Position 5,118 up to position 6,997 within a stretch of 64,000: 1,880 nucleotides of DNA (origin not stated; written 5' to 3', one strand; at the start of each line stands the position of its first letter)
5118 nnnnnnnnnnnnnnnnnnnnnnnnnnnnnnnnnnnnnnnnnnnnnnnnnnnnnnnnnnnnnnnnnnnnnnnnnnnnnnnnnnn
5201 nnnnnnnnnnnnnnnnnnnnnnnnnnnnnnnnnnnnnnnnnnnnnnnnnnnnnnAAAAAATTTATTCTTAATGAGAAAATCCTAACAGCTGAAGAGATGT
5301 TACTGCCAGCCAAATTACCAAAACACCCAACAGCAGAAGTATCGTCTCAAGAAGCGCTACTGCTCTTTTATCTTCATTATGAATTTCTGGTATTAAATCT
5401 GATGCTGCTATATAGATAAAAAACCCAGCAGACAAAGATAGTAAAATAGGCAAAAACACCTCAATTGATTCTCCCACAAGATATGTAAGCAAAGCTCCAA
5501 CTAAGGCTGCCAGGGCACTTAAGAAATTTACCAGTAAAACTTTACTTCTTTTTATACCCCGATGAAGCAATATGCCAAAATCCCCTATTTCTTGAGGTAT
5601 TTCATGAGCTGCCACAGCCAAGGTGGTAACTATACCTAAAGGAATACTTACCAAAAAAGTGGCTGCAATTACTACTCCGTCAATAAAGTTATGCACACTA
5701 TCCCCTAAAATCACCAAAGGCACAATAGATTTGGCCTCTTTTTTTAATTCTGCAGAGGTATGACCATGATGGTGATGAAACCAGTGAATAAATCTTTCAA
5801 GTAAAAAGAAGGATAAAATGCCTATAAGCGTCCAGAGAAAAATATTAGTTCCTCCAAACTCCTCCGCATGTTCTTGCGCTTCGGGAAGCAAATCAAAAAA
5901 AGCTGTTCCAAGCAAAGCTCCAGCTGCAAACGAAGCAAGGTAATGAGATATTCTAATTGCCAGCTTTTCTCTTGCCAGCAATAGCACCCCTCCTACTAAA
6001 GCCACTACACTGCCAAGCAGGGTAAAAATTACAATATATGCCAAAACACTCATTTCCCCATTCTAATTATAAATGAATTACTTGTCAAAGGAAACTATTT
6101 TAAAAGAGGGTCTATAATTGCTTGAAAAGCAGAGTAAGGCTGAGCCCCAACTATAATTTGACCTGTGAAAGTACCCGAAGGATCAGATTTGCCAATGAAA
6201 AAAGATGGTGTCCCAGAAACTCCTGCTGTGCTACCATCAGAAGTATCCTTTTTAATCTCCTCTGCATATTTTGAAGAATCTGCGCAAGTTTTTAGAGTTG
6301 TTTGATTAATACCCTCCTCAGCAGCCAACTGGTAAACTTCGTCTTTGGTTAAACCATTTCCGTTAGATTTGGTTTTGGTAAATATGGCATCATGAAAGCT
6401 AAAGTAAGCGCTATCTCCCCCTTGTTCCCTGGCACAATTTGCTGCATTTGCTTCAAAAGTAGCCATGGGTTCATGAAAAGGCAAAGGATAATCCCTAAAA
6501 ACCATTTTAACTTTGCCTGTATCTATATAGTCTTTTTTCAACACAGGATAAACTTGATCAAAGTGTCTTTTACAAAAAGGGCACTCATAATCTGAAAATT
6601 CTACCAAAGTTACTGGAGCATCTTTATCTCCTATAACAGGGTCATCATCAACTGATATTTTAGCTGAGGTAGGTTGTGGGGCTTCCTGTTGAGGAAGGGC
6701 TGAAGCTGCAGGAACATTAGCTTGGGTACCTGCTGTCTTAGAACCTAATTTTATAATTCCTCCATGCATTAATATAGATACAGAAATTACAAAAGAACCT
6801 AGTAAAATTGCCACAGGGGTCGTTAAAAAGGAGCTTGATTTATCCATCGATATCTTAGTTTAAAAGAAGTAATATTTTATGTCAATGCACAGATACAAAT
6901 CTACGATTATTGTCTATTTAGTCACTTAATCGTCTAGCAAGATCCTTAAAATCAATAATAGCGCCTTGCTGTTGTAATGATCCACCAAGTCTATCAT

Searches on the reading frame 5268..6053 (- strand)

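Call 7: search_protein_families(library=pfam, proteins=[window:5268-6053:-], max_evalue=0.1)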
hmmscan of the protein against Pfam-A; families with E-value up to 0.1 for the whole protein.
window:5268-6053:- (261 aa): 2 families
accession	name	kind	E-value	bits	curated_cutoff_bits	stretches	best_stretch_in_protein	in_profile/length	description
PF02535.28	Zip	-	1.4e-43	149.8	35.1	2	97-248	164-320/323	ZIP Zinc transporter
PF06570.16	DUF1129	-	0.032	14.3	29.1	1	195-254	110-167/207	Protein of unknown function (DUF1129)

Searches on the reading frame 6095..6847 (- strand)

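Call 7: search_protein_families(library=pfam, proteins=[window:6095-6847:-], max_evalue=0.1)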
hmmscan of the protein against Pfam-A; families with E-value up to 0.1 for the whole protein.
window:6095-6847:- (250 aa): 3 families
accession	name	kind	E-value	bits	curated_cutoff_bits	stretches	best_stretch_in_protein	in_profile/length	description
PF13462.12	Thioredoxin_4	-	2.8e-32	112.6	23.2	1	67-221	3-148/165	Thioredoxin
PF01323.26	DSBA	-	2.6e-16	60.4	25.6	1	80-244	1-189/191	DSBA-like thioredoxin domain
PF13098.12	Thioredoxin_2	-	0.023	15.5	27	0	80-244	8-103/104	Thioredoxin-like domain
